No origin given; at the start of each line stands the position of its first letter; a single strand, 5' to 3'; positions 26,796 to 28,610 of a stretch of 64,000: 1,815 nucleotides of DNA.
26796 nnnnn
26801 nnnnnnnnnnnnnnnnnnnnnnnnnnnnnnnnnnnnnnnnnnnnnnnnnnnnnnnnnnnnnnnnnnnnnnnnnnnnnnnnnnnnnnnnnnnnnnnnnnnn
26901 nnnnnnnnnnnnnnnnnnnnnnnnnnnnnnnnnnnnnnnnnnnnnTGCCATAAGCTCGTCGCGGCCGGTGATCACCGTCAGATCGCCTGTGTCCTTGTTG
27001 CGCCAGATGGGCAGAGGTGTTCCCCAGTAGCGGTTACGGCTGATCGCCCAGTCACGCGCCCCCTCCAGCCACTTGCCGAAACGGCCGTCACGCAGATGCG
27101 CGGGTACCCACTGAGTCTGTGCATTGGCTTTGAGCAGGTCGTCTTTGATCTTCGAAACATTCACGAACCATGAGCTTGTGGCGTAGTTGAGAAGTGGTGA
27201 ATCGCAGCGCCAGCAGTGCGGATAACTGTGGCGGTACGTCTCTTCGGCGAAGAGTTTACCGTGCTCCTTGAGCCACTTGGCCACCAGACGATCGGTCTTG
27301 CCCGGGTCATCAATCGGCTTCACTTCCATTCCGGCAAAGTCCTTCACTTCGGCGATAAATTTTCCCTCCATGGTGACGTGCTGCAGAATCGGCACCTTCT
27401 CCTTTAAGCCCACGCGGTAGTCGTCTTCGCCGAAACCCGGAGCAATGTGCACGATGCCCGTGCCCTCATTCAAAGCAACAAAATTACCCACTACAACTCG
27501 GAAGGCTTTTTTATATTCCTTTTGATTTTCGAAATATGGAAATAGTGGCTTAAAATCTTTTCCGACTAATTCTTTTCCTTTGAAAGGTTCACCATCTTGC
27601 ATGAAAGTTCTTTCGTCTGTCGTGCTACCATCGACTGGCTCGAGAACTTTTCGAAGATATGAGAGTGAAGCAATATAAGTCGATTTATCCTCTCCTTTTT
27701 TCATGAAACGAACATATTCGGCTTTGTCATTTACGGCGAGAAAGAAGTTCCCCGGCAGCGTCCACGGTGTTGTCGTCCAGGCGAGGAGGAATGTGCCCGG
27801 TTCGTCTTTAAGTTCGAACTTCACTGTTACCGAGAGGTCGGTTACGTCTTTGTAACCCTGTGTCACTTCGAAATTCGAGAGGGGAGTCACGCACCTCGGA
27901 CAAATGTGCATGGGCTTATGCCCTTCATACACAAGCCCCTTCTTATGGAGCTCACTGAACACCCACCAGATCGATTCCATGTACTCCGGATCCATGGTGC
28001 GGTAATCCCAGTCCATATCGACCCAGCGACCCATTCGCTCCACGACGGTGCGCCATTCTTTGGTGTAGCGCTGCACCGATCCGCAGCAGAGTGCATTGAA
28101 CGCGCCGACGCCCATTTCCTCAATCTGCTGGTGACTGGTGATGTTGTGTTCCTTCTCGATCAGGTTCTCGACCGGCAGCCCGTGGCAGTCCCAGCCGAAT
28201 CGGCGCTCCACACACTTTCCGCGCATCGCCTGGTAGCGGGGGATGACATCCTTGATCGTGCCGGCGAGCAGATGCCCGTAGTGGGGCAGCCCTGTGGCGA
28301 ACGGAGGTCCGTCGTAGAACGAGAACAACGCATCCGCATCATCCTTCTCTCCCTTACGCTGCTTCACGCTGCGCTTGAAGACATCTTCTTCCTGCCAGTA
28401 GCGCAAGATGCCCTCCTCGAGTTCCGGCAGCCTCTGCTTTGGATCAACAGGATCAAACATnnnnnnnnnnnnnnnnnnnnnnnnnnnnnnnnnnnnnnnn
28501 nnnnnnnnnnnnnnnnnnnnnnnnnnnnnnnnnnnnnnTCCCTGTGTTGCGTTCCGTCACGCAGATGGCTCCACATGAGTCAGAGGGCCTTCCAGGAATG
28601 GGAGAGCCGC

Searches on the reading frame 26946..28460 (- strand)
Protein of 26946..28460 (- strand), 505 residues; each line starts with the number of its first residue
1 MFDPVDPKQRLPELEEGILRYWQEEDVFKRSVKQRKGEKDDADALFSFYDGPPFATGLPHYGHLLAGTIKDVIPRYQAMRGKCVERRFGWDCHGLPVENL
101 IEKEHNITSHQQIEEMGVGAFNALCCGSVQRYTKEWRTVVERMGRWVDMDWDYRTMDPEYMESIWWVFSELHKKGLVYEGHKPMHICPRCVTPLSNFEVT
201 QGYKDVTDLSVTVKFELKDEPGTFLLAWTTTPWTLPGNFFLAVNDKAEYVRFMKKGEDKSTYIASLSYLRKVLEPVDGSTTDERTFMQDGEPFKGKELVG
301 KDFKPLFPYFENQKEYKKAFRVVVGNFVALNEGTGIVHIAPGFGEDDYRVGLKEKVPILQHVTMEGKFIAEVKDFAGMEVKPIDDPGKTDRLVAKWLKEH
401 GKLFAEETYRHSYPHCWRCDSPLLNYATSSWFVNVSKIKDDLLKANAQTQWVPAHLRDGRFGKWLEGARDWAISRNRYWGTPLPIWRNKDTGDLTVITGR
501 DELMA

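Call 22: search_protein_representatives(protein=window:26946-28460:-)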
Query: 505 residues. Proteins with E-value up to 0.001 (for the whole library): 20795; up to 1e-10: 10681; up to 1e-30: 3142. The best 150 are listed.
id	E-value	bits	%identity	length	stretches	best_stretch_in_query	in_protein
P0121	5.8e-233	790.8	68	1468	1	2-504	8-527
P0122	6.5e-230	780.8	70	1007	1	1-504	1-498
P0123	3.3e-219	745.4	66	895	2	2-237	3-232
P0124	2.8e-191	653.3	60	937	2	2-326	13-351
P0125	3.4e-183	626.6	57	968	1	10-503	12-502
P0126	5.6e-175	599.5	54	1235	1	12-503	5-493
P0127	1.1e-173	595.2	57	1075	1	2-503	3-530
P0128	2.5e-172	590.7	54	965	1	10-494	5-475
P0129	3.6e-172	590.2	56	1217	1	2-491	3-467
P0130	6.0e-171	586.2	56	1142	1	11-503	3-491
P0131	6.1e-171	586.1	55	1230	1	1-503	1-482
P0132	8.9e-169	579.0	58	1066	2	6-308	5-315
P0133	2.5e-167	574.2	56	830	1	1-498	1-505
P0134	6.6e-166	569.5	53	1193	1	11-500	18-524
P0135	8.1e-163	559.3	53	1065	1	1-487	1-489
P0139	3.7e-160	550.5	52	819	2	2-222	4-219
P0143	5.8e-157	540.0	53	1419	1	1-495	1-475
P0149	5.7e-154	530.1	50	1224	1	1-503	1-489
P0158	2.5e-148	511.5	52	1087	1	2-503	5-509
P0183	2.0e-137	475.5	49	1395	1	2-493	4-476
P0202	1.4e-132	459.6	47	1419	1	4-504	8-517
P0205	4.7e-131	454.5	48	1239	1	1-499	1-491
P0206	5.8e-131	454.2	51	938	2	13-265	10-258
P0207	7.4e-131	453.8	49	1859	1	2-503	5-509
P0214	4.9e-130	451.1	48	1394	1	12-504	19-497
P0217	1.8e-129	449.3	46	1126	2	8-410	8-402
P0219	9.2e-129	446.9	48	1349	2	1-251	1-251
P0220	1.0e-128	446.8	49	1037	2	8-376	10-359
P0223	9.4e-128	443.6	49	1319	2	9-227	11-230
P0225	1.3e-127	443.1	52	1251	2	11-251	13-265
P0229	3.6e-127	441.7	46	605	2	4-375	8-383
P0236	2.1e-126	439.2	49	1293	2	5-280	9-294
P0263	1.6e-124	432.9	48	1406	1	2-505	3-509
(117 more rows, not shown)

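Call 27: list_cluster_members(proteins=[P0126, P0129, P0143, P0205, P0158, P0207, P0202, P0149, P0125, P0127])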
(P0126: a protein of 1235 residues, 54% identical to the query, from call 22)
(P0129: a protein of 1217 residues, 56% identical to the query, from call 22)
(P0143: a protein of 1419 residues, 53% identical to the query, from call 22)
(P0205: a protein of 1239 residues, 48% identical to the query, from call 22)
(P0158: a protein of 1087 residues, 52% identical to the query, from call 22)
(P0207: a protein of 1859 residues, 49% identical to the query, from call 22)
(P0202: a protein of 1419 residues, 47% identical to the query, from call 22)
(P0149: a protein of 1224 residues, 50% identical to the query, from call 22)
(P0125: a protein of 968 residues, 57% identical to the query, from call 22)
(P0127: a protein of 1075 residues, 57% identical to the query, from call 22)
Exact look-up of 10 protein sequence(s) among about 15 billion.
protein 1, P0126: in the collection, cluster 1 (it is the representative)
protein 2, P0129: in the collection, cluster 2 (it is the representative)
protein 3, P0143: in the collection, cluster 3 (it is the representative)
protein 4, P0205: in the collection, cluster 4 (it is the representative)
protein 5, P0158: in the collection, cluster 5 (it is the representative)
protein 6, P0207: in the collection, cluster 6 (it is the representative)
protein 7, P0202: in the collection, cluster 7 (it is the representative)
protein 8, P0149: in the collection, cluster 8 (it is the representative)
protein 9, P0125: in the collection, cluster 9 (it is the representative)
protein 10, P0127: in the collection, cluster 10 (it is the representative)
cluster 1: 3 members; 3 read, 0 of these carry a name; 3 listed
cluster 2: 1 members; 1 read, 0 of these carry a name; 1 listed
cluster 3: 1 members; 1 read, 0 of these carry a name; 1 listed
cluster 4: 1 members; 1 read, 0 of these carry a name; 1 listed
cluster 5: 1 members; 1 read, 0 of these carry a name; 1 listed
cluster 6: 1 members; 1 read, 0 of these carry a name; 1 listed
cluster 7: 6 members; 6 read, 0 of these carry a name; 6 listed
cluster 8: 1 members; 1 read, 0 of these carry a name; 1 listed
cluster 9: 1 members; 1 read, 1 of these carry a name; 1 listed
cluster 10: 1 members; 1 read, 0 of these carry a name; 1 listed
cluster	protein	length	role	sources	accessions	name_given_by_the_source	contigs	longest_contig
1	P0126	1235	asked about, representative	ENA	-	-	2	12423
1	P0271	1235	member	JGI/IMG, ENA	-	-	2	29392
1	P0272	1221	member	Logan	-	-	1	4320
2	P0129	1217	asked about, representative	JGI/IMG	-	-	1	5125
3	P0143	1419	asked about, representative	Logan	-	-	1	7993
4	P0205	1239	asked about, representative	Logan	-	-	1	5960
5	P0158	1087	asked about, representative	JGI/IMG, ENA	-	-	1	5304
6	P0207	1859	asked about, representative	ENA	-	-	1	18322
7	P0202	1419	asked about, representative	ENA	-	-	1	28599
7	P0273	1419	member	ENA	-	-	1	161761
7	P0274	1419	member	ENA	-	-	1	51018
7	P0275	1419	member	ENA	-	-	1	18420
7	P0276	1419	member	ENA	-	-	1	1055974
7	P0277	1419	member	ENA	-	-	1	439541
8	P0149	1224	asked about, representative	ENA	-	-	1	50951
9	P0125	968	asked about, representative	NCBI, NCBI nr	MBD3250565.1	MAG: isoleucine--tRNA ligase [Candidatus Pacebacteria bacterium] | isoleucine--tRNA ligase [Candidatus Paceibacterota bacterium]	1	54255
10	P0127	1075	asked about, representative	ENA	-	-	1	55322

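Call 40: search_protein_families(library=pfam, proteins=[P0207, P0263, P0183, P0214, P0124, P0123, P0217], max_evalue=0.001)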
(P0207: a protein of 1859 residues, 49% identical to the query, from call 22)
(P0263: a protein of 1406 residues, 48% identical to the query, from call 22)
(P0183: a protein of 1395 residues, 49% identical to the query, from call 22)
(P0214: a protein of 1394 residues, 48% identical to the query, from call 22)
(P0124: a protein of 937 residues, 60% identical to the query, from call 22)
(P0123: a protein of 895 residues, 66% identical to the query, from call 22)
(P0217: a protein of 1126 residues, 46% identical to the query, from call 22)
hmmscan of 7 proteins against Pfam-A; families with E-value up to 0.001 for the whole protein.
P0207 (1859 aa): 8 families
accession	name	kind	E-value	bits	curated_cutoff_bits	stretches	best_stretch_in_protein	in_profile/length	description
PF00133.28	tRNA-synt_1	-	6.5e-127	424.2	22.7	3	21-539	2-296/414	tRNA synthetases class I (I, L, M and V)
PF08264.19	Anticodon_1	-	7e-32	110.8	25.1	1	1359-1505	1-147/148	Anticodon-binding domain of tRNA ligase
PF19302.4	DUF5915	-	1.3e-27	97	27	1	1744-1858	81-194/195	Domain of unknown function (DUF5915)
PF00300.27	His_Phos_1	-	2e-26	93.3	21.7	1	1027-1211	1-179/194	Histidine phosphatase superfamily (branch 1)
PF09334.17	tRNA-synt_1g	-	1.5e-14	54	20.1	2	1222-1320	280-373/391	tRNA synthetases class I (M)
PF13673.13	Acetyltransf_10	-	2.6e-10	40.8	23.6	1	566-669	11-112/128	Acetyltransferase (GNAT) domain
PF13508.13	Acetyltransf_7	-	3.8e-08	34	27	1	584-665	2-83/84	Acetyltransferase (GNAT) domain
PF00583.31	Acetyltransf_1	-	1.8e-06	28.6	20.7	1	557-664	9-116/116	Acetyltransferase (GNAT) family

P0263 (1406 aa): 7 families
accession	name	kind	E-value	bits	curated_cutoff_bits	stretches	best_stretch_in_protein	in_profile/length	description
PF00133.28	tRNA-synt_1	-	4e-132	441.3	22.7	2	19-562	2-317/414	tRNA synthetases class I (I, L, M and V)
PF08264.19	Anticodon_1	-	9.8e-30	103.8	25.1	1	1053-1203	1-146/148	Anticodon-binding domain of tRNA ligase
PF00300.27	His_Phos_1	-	8.3e-29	101.1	21.7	1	723-891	1-168/194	Histidine phosphatase superfamily (branch 1)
PF19302.4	DUF5915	-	1.1e-25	90.7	27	1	1221-1400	3-189/195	Domain of unknown function (DUF5915)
PF09334.17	tRNA-synt_1g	-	1e-15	57.9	20.1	2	49-189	8-129/391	tRNA synthetases class I (M)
PF00583.31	Acetyltransf_1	-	6.8e-08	33.2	20.7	1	606-690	24-113/116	Acetyltransferase (GNAT) family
PF13508.13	Acetyltransf_7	-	0.00052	20.8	27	0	622-691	10-80/84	Acetyltransferase (GNAT) domain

P0183 (1395 aa): 8 families
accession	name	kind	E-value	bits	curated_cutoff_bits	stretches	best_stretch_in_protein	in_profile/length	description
PF00133.28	tRNA-synt_1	-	1.3e-129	433.1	22.7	3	20-495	2-272/414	tRNA synthetases class I (I, L, M and V)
PF00300.27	His_Phos_1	-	1.8e-38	132.6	21.7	1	497-659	1-165/194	Histidine phosphatase superfamily (branch 1)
PF19302.4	DUF5915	-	4.4e-32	111.6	27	1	1214-1394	4-193/195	Domain of unknown function (DUF5915)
PF08264.19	Anticodon_1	-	5.8e-29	101.3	25.1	1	1045-1193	1-146/148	Anticodon-binding domain of tRNA ligase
PF09334.17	tRNA-synt_1g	-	1.5e-15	57.3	20.1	1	942-1007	311-374/391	tRNA synthetases class I (M)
PF13238.12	AAA_18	-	1.7e-06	28.9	29.4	1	747-863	2-119/128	AAA domain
PF13671.12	AAA_33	-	4.1e-05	24.4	27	1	746-869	2-134/143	AAA domain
PF06414.18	Zeta_toxin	-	0.00034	20.6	22.3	0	737-766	11-39/199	Zeta toxin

P0214 (1394 aa): 9 families
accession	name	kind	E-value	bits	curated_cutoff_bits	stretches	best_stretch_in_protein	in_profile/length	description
PF00133.28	tRNA-synt_1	-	1.6e-134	449.2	22.7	2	26-566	3-335/414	tRNA synthetases class I (I, L, M and V)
PF08264.19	Anticodon_1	-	3.3e-31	108.6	25.1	1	1048-1191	1-144/148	Anticodon-binding domain of tRNA ligase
PF00300.27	His_Phos_1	-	1.3e-27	97.2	21.7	1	872-1017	1-158/194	Histidine phosphatase superfamily (branch 1)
PF19302.4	DUF5915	-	1.1e-22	81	27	1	1208-1386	2-188/195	Domain of unknown function (DUF5915)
PF06821.19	Ser_hydrolase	-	4e-19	69.6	22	1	562-734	2-167/172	Serine hydrolase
PF09334.17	tRNA-synt_1g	-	8e-16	58.2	20.1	2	55-196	8-130/391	tRNA synthetases class I (M)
PF12697.13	Abhydrolase_6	-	8.4e-11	43.4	26.3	1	562-657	2-101/217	Alpha/beta hydrolase family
PF00561.26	Abhydrolase_1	-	0.00022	21.4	25.8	0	562-650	4-102/245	alpha/beta hydrolase fold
PF12146.15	Hydrolase_4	-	0.00027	20.7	27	0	605-675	64-137/239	Serine aminopeptidase, S33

P0124 (937 aa): 5 families
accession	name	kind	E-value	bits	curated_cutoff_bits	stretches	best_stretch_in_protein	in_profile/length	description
PF00133.28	tRNA-synt_1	-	1.8e-130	435.9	22.7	1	29-901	2-413/414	tRNA synthetases class I (I, L, M and V)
PF09334.17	tRNA-synt_1g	-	4.8e-18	65.5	20.1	2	840-914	304-377/391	tRNA synthetases class I (M)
PF01797.21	Y1_Tnp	-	3.9e-13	50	23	1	352-428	7-81/121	Transposase IS200 like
PF13603.12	tRNA-synt_1_2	-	1.7e-05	24.8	25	1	546-593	96-143/185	Leucyl-tRNA synthetase, editing domain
PF01406.26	tRNA-synt_1e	-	0.00013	21.8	27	0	857-909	247-297/301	tRNA synthetases class I (C) catalytic domain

P0123 (895 aa): 8 families
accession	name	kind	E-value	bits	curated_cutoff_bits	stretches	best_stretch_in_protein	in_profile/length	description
PF00133.28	tRNA-synt_1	-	8.1e-90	302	22.7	1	19-656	2-267/414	tRNA synthetases class I (I, L, M and V)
PF00300.27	His_Phos_1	-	4e-35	121.7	21.7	1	663-842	1-170/194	Histidine phosphatase superfamily (branch 1)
PF13673.13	Acetyltransf_10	-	1.6e-15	57.7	23.6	1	272-374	27-128/128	Acetyltransferase (GNAT) domain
PF00583.31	Acetyltransf_1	-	2e-13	51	20.7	1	265-354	27-116/116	Acetyltransferase (GNAT) family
PF13508.13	Acetyltransf_7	-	2.1e-13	50.9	27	1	275-356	2-84/84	Acetyltransferase (GNAT) domain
PF09334.17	tRNA-synt_1g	-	1.6e-12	47.3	20.1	1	49-195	8-135/391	tRNA synthetases class I (M)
PF08445.16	FR47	-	0.00013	22.3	22.1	1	295-358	16-81/86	FR47-like protein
PF14542.12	Acetyltransf_CG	-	0.00044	20.8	30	0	280-338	3-62/80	GCN5-related N-acetyl-transferase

P0217 (1126 aa): 6 families
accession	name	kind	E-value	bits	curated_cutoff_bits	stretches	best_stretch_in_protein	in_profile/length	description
PF00133.28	tRNA-synt_1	-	1.3e-130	436.3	22.7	2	19-756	3-261/414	tRNA synthetases class I (I, L, M and V)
PF08264.19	Anticodon_1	-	2.5e-19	70.1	25.1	1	1034-1122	1-87/148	Anticodon-binding domain of tRNA ligase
PF09334.17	tRNA-synt_1g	-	2e-15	56.9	20.1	1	48-103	8-62/391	tRNA synthetases class I (M)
PF13302.13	Acetyltransf_3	-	4e-12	47.5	25.4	1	371-501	1-138/138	Acetyltransferase (GNAT) domain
PF00583.31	Acetyltransf_1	-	1.4e-05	25.8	20.7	1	414-500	34-116/116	Acetyltransferase (GNAT) family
PF13420.13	Acetyltransf_4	-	2e-05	25.1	24.3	1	376-503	3-137/155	Acetyltransferase (GNAT) domain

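Call 42: search_protein_families(library=pfam, proteins=[P0139, P0223, P0206, P0219, P0225, P0236, P0132, P0220, P0229], max_evalue=0.001)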
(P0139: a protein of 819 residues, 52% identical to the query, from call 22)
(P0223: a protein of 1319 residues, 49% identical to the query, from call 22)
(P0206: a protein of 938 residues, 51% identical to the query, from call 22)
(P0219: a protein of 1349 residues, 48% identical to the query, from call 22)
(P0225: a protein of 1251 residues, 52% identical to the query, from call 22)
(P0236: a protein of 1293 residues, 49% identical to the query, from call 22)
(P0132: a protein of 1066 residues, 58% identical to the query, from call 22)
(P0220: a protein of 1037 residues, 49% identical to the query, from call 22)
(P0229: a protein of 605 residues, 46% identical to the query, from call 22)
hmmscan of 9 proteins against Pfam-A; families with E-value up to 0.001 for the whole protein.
P0139 (819 aa): 5 families
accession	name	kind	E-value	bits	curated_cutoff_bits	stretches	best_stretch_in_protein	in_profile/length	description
PF00133.28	tRNA-synt_1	-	7.2e-137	456.9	22.7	1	22-785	4-413/414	tRNA synthetases class I (I, L, M and V)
PF00293.34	NUDIX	-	2.7e-22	79.7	21.1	1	221-333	2-122/134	NUDIX domain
PF09334.17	tRNA-synt_1g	-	4.3e-19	69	20.1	2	50-196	8-135/391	tRNA synthetases class I (M)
PF14815.12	NUDIX_4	-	1e-05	25.7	35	1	228-331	4-100/113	NUDIX domain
PF01406.26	tRNA-synt_1e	-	2.1e-05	24.5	27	1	721-794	228-298/301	tRNA synthetases class I (C) catalytic domain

P0223 (1319 aa): 6 families
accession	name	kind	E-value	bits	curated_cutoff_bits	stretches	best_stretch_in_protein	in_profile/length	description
PF00133.28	tRNA-synt_1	-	2.3e-122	409.2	22.7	1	20-899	2-409/414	tRNA synthetases class I (I, L, M and V)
PF04480.18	DUF559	-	1.9e-41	140.8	20.6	1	286-389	5-108/109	Protein of unknown function (DUF559)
PF19302.4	DUF5915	-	1.5e-33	116.4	27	1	1128-1314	2-191/195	Domain of unknown function (DUF5915)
PF08264.19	Anticodon_1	-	1e-28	100.5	25.1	1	952-1112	1-145/148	Anticodon-binding domain of tRNA ligase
PF09334.17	tRNA-synt_1g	-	3.3e-17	62.8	20.1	2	54-196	8-131/391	tRNA synthetases class I (M)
PF18741.7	MTES_1575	-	4.2e-07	30.4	38.2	1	303-382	6-89/96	REase_MTES_1575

P0206 (938 aa): 7 families
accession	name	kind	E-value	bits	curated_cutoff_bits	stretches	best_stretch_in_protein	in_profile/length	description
PF00133.28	tRNA-synt_1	-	6.1e-125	417.7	22.7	1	15-789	2-409/414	tRNA synthetases class I (I, L, M and V)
PF13673.13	Acetyltransf_10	-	3.5e-16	59.8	23.6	1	316-417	28-127/128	Acetyltransferase (GNAT) domain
PF09334.17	tRNA-synt_1g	-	3.9e-16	59.2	20.1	1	43-185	8-131/391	tRNA synthetases class I (M)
PF00583.31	Acetyltransf_1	-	3.5e-15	56.8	20.7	1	310-397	22-116/116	Acetyltransferase (GNAT) family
PF08264.19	Anticodon_1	-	9.5e-15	55.2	25.1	1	847-934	2-87/148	Anticodon-binding domain of tRNA ligase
PF13508.13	Acetyltransf_7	-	8.3e-11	42.6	27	1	321-398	5-83/84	Acetyltransferase (GNAT) domain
PF14542.12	Acetyltransf_CG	-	0.00022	21.7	30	1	328-378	9-59/80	GCN5-related N-acetyl-transferase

P0219 (1349 aa): 6 families
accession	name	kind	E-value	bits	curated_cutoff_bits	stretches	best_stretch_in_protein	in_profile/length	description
PF00133.28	tRNA-synt_1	-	9.5e-122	407.1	22.7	2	18-668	2-262/414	tRNA synthetases class I (I, L, M and V)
PF08264.19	Anticodon_1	-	9e-22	78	25.1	1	1047-1195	1-147/148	Anticodon-binding domain of tRNA ligase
PF09334.17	tRNA-synt_1g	-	3.5e-21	75.9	20.1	2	48-192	8-133/391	tRNA synthetases class I (M)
PF19302.4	DUF5915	-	7e-20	71.8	27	1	1244-1348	88-192/195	Domain of unknown function (DUF5915)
PF00300.27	His_Phos_1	-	1.1e-11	45.2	21.7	1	684-835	2-165/194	Histidine phosphatase superfamily (branch 1)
PF01406.26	tRNA-synt_1e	-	8e-05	22.6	27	1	934-1007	229-299/301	tRNA synthetases class I (C) catalytic domain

P0225 (1251 aa): 5 families
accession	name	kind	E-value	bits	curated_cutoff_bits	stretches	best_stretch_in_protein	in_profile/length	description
PF00133.28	tRNA-synt_1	-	6.7e-134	447.2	22.7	1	23-830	5-410/414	tRNA synthetases class I (I, L, M and V)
PF19302.4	DUF5915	-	4.2e-22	79.1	27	1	1045-1233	2-175/195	Domain of unknown function (DUF5915)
PF08264.19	Anticodon_1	-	7.3e-22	78.3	25.1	1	879-1028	1-145/148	Anticodon-binding domain of tRNA ligase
PF09334.17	tRNA-synt_1g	-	2.5e-18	66.4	20.1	1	50-189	8-128/391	tRNA synthetases class I (M)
PF13302.13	Acetyltransf_3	-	1e-06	30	25.4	1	299-418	1-116/138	Acetyltransferase (GNAT) domain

P0236 (1293 aa): 5 families
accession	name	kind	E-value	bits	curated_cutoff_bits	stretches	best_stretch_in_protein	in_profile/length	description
PF00133.28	tRNA-synt_1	-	5.1e-133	444.3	22.7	1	22-848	2-412/414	tRNA synthetases class I (I, L, M and V)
PF19302.4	DUF5915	-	6e-28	98.1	27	1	1093-1288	2-191/195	Domain of unknown function (DUF5915)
PF08264.19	Anticodon_1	-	3.4e-25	89.1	25.1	1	911-1077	1-146/148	Anticodon-binding domain of tRNA ligase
PF13302.13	Acetyltransf_3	-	2e-20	74.3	25.4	1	302-445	1-137/138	Acetyltransferase (GNAT) domain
PF09334.17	tRNA-synt_1g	-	1.4e-12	47.6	20.1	1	57-121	8-71/391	tRNA synthetases class I (M)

P0132 (1066 aa): 8 families
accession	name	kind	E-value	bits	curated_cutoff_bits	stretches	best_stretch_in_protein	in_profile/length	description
PF00133.28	tRNA-synt_1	-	2.4e-100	336.6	22.7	2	18-677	2-270/414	tRNA synthetases class I (I, L, M and V)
PF00300.27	His_Phos_1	-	1.5e-39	136.1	21.7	1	680-854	1-176/194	Histidine phosphatase superfamily (branch 1)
PF13673.13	Acetyltransf_10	-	1.2e-16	61.3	23.6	1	949-1063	21-126/128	Acetyltransferase (GNAT) domain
PF00583.31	Acetyltransf_1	-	1.6e-12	48.1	20.7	1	935-1044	3-116/116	Acetyltransferase (GNAT) family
PF01797.21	Y1_Tnp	-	7e-12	46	23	1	340-461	17-120/121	Transposase IS200 like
PF13508.13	Acetyltransf_7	-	9.2e-12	45.6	27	1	966-1046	3-84/84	Acetyltransferase (GNAT) domain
PF09334.17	tRNA-synt_1g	-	8.1e-10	38.5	20.1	1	48-193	8-134/391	tRNA synthetases class I (M)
PF13420.13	Acetyltransf_4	-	1.6e-05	25.4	24.3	1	967-1048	51-138/155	Acetyltransferase (GNAT) domain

P0220 (1037 aa): 4 families
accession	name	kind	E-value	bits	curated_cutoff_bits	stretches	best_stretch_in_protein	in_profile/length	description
PF00133.28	tRNA-synt_1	-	8.1e-129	430.4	22.7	2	20-689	2-289/414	tRNA synthetases class I (I, L, M and V)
PF13302.13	Acetyltransf_3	-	2.9e-21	77.1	25.4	1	381-515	1-137/138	Acetyltransferase (GNAT) domain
PF08264.19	Anticodon_1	-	6.8e-18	65.4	25.1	1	944-1033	1-88/148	Anticodon-binding domain of tRNA ligase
PF09334.17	tRNA-synt_1g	-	7.4e-18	64.9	20.1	2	49-191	8-131/391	tRNA synthetases class I (M)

P0229 (605 aa): 2 families
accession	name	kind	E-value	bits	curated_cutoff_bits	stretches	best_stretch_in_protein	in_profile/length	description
PF00133.28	tRNA-synt_1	-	9.1e-84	282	22.7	1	22-570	2-266/414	tRNA synthetases class I (I, L, M and V)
PF09334.17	tRNA-synt_1g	-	3.9e-12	46.1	20.1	1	52-117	8-72/391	tRNA synthetases class I (M)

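Call 69: search_protein_families(library=padloc, proteins=[P0183, P0214, P0139], max_evalue=0.001)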
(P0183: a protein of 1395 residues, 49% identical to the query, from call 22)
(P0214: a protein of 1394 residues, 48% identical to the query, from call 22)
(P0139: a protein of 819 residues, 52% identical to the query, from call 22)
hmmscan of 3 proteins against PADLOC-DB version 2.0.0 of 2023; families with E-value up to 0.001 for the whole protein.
P0183 (1395 aa): 0 families

P0214 (1394 aa): 0 families

P0139 (819 aa): 1 family
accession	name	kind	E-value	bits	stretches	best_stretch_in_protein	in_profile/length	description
PDLC04899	PDC-S07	-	1.2e-20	71.5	1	226-347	11-130/135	-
